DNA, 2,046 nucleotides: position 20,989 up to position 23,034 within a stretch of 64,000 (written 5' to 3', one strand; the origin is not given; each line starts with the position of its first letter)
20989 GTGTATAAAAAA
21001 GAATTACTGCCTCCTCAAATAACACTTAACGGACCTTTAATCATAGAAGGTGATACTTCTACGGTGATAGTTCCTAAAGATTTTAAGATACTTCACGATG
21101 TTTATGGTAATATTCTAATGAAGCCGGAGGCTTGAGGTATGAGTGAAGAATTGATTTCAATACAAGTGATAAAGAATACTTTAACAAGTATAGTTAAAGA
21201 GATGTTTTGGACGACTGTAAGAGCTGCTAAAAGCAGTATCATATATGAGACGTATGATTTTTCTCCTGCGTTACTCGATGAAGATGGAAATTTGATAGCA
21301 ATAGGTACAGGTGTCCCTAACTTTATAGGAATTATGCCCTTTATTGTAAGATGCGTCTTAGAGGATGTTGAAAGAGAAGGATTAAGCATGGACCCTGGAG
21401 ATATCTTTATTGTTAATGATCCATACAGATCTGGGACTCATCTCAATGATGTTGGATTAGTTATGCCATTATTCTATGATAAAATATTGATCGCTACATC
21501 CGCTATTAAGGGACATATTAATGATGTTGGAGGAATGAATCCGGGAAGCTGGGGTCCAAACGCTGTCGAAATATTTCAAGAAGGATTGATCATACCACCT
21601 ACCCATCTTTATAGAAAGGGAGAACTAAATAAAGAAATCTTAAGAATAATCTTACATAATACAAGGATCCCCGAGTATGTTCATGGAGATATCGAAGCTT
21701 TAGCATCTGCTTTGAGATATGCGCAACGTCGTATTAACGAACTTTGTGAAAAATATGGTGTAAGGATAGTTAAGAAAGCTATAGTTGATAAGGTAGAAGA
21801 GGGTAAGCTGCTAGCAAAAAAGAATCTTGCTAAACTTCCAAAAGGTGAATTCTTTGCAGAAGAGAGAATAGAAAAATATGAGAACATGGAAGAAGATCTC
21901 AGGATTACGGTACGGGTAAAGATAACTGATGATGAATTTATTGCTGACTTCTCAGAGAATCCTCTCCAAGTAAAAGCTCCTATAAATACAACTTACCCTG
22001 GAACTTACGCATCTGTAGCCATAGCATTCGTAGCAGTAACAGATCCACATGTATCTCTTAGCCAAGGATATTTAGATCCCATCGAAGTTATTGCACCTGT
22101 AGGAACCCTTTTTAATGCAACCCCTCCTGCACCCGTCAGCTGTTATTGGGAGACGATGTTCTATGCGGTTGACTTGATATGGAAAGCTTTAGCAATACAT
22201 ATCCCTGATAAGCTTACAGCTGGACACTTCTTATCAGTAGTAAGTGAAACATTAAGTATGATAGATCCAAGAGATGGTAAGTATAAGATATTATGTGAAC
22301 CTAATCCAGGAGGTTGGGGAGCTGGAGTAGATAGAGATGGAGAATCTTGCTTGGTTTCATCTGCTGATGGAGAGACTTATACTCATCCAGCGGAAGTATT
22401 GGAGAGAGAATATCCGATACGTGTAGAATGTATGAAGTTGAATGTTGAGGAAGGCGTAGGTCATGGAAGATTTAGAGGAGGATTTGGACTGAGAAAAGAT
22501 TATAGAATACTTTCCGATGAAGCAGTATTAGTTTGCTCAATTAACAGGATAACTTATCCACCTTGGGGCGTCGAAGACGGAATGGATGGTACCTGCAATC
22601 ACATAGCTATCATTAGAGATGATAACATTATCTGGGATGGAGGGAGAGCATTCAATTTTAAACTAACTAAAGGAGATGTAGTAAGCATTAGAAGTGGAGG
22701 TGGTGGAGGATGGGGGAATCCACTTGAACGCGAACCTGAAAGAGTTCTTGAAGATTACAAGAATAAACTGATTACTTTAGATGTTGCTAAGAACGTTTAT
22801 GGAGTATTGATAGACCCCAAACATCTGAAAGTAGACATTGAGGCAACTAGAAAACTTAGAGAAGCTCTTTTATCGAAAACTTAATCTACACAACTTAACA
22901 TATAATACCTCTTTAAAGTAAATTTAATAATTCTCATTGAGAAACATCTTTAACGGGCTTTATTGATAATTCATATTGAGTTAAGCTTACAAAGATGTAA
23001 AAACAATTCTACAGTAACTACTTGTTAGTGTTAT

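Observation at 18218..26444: Racemase - HyuA/HyuB - glycyl radical enzyme - activase island behind an Opp/Dpp-class transporter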

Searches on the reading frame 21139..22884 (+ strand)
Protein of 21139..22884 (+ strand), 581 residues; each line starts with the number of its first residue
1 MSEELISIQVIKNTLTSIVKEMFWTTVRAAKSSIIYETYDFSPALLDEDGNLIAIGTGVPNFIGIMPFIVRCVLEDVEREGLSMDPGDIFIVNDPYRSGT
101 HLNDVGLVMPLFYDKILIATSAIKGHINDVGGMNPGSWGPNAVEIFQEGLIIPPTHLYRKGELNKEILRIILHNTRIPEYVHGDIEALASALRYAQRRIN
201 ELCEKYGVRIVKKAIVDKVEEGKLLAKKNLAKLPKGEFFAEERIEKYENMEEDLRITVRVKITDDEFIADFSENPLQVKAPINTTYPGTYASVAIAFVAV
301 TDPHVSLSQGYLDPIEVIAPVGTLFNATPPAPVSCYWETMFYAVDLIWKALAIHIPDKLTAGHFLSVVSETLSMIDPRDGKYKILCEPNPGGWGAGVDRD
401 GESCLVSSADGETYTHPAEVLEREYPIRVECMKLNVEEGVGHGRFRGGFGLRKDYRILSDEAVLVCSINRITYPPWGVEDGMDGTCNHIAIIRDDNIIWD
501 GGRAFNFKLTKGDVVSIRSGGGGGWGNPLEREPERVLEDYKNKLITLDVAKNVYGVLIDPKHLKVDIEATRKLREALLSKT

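Call 3: search_protein_families(library=pfam, proteins=[window:21139-22884:+])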
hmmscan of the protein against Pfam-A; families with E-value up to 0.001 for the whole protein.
window:21139-22884:+ (581 aa): 1 family
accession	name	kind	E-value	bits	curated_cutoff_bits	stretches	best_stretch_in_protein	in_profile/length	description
PF02538.19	Hydantoinase_B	-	1.6e-151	505.7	26.8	1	6-528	3-519/519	Hydantoinase B/oxoprolinase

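Call 4: search_protein_families(library=ncbifam, proteins=[window:21139-22884:+])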
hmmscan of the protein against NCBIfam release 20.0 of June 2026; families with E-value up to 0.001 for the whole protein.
window:21139-22884:+ (581 aa): 2 families
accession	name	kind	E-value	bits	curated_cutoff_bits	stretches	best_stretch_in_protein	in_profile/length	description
NF050157.1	CapLactmsBetCapB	equivalog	5.8e-70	236.2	1000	1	6-574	4-575/577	caprolactamase subunit beta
NF042976.1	AcphenoCarb_ApcD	equivalog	1e-30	106.7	1500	2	43-242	68-267/685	acetophenone carboxylase subunit delta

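Call 19: search_solved_structures(query=window:21139-22884:+, max_evalue=0.001)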
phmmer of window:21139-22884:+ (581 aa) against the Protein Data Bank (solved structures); distinct sequences matched with E-value up to 0.001: 5.
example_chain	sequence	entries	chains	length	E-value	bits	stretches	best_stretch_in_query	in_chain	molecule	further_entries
7hk5_A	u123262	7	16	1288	3.8e-77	263.3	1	7-579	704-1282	N-methylhydantoinase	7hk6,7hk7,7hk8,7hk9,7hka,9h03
6yra_B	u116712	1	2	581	1.8e-56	195.1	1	6-570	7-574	Hydantoinase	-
5l9w_A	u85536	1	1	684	7.8e-28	100.5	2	40-291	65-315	Acetophenone carboxylase delta subunit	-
5m45_A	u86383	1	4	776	1.1e-12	50.5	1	24-228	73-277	Acetone carboxylase alpha subunit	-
5svb_A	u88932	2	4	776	1.8e-12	49.8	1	24-228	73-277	Acetone carboxylase alpha subunit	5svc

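Call 21: find_homologous_proteins(query=window:21139-22884:+, max_evalue=1e-50)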
Query window:21139-22884:+ (581 aa): 3525 proteins with E <= 1e-50 among 8000 candidates; the best 120 are listed.
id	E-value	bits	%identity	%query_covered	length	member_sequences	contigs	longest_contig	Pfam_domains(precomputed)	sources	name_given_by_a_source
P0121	0.0e+0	1338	100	100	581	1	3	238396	PF02538.20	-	-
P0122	0.0e+0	1087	77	100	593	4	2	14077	PF02538.20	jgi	-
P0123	0.0e+0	1083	78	99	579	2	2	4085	PF02538.20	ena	-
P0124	0.0e+0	1079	78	99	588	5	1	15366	PF02538.20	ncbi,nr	ncbi:hydantoinase B/oxoprolinase family protein [Candidatus Bathyarchaeota archaeon]|nr:hydantoinase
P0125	0.0e+0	1074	77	100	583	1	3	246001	PF02538.20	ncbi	-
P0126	0.0e+0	1072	76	100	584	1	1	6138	PF02538.20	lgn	-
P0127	0.0e+0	1063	78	97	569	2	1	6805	PF02538.20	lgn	-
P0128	0.0e+0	1047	76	99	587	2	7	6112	PF02538.20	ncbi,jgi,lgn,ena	ncbi:MAG: hydantoinase B/oxoprolinase family protein [Nitrososphaerota archaeon]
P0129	0.0e+0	1042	76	98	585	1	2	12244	PF02538.20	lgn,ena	-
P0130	0.0e+0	1040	75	99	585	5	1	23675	PF02538.20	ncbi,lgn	ncbi:MAG: hydantoinase B/oxoprolinase family protein [Desulfurococcaceae archaeon]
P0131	0.0e+0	1038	76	98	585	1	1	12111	PF02538.20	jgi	-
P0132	0.0e+0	1011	72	99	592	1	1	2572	PF02538.20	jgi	-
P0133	5.5e-298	1008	72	99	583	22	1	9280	PF02538.20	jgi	jgi:N-methylhydantoinase B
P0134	3.3e-297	1005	79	90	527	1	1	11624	PF02538.20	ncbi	ncbi:MAG: hydantoinase B/oxoprolinase family protein [Candidatus Bathyarchaeia archaeon]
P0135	3.3e-295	998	71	100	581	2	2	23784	PF02538.20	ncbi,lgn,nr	ncbi:MAG: N-methylhydantoinase [Tepidanaerobacteraceae bacterium]|nr:N-methylhydantoinase [Tepidanae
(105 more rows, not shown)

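Call 22: find_encoding_contigs(protein=P0125, flank=10000, max_places=2)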
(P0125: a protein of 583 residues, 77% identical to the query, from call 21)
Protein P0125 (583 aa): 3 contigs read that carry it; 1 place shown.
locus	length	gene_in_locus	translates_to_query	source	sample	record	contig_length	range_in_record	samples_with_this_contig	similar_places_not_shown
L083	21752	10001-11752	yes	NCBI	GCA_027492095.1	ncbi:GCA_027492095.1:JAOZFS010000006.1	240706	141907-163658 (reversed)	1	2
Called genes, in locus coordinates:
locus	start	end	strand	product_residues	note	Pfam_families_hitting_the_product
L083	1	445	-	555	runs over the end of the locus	PF00496:SBP_bac_5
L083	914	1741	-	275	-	PF00753:Lactamase_B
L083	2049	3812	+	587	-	PF00496:SBP_bac_5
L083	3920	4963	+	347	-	PF19300:BPD_transp_1_N, PF00528:BPD_transp_1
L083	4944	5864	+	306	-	PF12911:OppC_N (weak), PF00528:BPD_transp_1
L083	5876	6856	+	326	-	PF00005:ABC_tran, PF13401:AAA_22 (faint), PF13304:AAA_21 (weak), PF08352:oligo_HPY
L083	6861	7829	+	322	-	PF00005:ABC_tran, PF02463:SMC_N (weak), PF13304:AAA_21 (weak), PF08352:oligo_HPY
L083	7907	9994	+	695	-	PF05378:Hydant_A_N, PF01968:Hydantoinase_A, PF19278:Hydant_A_C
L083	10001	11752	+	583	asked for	PF02538:Hydantoinase_B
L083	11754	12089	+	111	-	PF07883:Cupin_2, PF02311:AraC_binding (weak)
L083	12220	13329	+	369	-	PF01321:Creatinase_N, PF00557:Peptidase_M24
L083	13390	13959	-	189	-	PF08901:DUF1847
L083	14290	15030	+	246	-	PF00005:ABC_tran, PF13304:AAA_21 (faint), PF12399:BCA_ABC_TP_C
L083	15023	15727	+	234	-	PF00005:ABC_tran, PF13304:AAA_21 (faint)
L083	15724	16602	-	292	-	PF19799:DUF6282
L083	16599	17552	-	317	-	PF02653:BPD_transp_2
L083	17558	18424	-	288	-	PF02653:BPD_transp_2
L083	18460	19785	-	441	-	PF13433:Peripla_BP_5, PF13458:Peripla_BP_6, PF01094:ANF_receptor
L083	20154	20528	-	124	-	-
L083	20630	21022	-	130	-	PF04055:Radical_SAM (weak)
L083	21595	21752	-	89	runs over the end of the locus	PF01934:HepT-like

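Call 23: find_encoding_contigs(protein=P0130, flank=10000, max_places=2)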
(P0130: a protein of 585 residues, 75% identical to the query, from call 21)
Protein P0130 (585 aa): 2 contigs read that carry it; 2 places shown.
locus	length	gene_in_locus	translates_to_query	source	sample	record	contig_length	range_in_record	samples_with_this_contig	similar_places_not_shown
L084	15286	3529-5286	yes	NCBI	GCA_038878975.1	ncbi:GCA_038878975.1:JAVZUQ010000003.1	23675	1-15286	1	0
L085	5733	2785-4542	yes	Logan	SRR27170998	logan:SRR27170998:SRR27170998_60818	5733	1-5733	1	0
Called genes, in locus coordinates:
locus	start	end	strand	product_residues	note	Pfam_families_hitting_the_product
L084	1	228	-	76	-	PF13549:ATP-grasp_5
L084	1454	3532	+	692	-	PF05378:Hydant_A_N, PF01968:Hydantoinase_A, PF19278:Hydant_A_C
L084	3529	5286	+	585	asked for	PF02538:Hydantoinase_B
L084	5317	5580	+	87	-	-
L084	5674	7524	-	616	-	PF13522:GATase_6, PF13537:GATase_7, PF01380:SIS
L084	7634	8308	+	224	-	PF00696:AA_kinase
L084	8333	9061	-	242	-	PF09936:Methyltrn_RNA_4 (weak), PF00588:SpoU_methylase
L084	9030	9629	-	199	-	PF03602:Cons_hypoth95 (weak), PF05175:MTS, PF06325:PrmA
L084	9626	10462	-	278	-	PF00398:RrnaAD, PF13649:Methyltransf_25 (faint)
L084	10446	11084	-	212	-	PF04919:DUF655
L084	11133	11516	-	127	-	PF03874:RNA_pol_Rpb4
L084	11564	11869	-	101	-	PF01157:Ribosomal_L21e, PF26460:DUF8139 (weak)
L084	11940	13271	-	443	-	PF22023:Pus10_THUMP_arc, PF21238:Pus10_C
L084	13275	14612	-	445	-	PF02881:SRP54_N, PF00448:SRP54, PF01656:CbiA (weak), PF02978:SRP_SPB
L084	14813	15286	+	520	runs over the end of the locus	PF13416:SBP_bac_8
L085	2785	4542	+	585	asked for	PF02538:Hydantoinase_B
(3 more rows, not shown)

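Call 24: find_encoding_contigs(protein=P0135, flank=10000, max_places=2)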
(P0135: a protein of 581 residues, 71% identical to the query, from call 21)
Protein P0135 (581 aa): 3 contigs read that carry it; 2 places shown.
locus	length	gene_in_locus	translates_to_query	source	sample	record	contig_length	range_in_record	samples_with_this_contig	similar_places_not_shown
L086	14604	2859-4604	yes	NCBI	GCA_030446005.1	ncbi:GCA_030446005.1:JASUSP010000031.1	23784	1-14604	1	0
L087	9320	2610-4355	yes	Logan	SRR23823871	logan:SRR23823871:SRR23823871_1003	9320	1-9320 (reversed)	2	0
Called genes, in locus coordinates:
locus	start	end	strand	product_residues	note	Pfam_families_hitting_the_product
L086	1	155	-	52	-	?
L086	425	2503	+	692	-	PF05378:Hydant_A_N, PF01968:Hydantoinase_A, PF19278:Hydant_A_C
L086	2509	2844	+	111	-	PF07883:Cupin_2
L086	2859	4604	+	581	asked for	PF02538:Hydantoinase_B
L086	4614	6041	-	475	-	PF00989:PAS (weak), PF08448:PAS_4, PF13426:PAS_9 (weak), PF00158:Sigma54_activat, PF14532:Sigma54_activ_2, PF07728:AAA_5, PF25601:AAA_lid_14, PF02954:HTH_8, +1 more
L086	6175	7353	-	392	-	PF07228:SpoIIE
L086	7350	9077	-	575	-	PF12838:Fer4_7 (weak), PF13187:Fer4_9 (weak), PF13237:Fer4_10 (weak), PF00037:Fer4 (weak), PF02906:Fe_hyd_lg_C, PF04060:FeS, PF00989:PAS, PF13188:PAS_8 (weak), +1 more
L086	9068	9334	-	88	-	PF01257:2Fe-2S_thioredx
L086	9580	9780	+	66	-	PF09957:VapB_antitoxin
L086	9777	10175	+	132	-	PF01850:PIN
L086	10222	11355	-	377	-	PF06032:S-Me-THD_N, PF20906:S-Me-THD_C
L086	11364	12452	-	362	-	PF01321:Creatinase_N, PF00557:Peptidase_M24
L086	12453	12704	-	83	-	-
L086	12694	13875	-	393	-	PF06032:S-Me-THD_N, PF20906:S-Me-THD_C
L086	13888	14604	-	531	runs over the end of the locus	PF05378:Hydant_A_N, PF13941:MutL (faint), PF01968:Hydantoinase_A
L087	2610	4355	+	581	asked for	PF02538:Hydantoinase_B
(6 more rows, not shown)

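Call 64: search_protein_families(library=ncbifam, proteins=[L083:12220-13329:+], max_evalue=1e-10)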
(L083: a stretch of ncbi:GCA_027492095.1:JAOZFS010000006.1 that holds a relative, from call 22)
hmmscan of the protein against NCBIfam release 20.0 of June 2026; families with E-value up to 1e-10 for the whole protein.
L083:12220-13329:+ (369 aa): 15 families
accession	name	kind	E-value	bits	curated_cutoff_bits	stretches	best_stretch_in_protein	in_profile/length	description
NF040821.1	dipep_PepQ_Arch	equivalog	5.8e-75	252.4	630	1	10-367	2-346/346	Xaa-Pro dipeptidase PepQ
NF007310.0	PRK09795.1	equivalog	9.8e-60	202.3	393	1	134-360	118-349/361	aminopeptidase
NF008131.0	PRK10879.1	equivalog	1.8e-36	125.9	465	1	87-361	113-419/438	Xaa-Pro aminopeptidase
TIGR00500.1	met_pdase_I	equivalog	6.5e-32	111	171.35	1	143-349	3-217/247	type I methionyl aminopeptidase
NF038259.1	ectoine_DoeA_2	exception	1.9e-29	102.6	575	1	6-368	13-385/386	ectoine hydrolase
NF011720.0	PRK15173.1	subfamily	2.5e-22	79.3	420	1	106-367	77-340/343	peptidase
NF011173.0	PRK14575.1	equivalog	3.2e-22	79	850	1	106-367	140-403/406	putative peptidase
NF008970.0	PRK12318.1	equivalog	4.7e-21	75.3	267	1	142-340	42-249/291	methionyl aminopeptidase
NF011174.0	PRK14576.1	subfamily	5e-20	71.7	487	1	136-365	170-400/405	putative endopeptidase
NF009533.0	PRK12897.1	equivalog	3e-17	62.8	488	1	142-337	3-206/248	type I methionyl aminopeptidase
TIGR02993.1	ectoine_eutD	equivalog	7.2e-17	61.6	613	1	135-368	150-389/391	ectoine hydrolase DoeA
NF010133.0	PRK13607.1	equivalog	4.3e-15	55.5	339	0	136-281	154-298/443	Xaa-Pro dipeptidase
TIGR00501.1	met_pdase_II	equivalog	9.5e-15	54.9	222.65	1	153-333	9-189/295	type II methionyl aminopeptidase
NF005583.0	PRK07281.1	equivalog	4.6e-11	42.5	445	1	230-336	127-236/286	methionyl aminopeptidase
NF043017.1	DimsulpropLyDddP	equivalog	7.1e-11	41.5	600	1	129-361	191-435/443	dimethylsulfonioproprionate lyase DddP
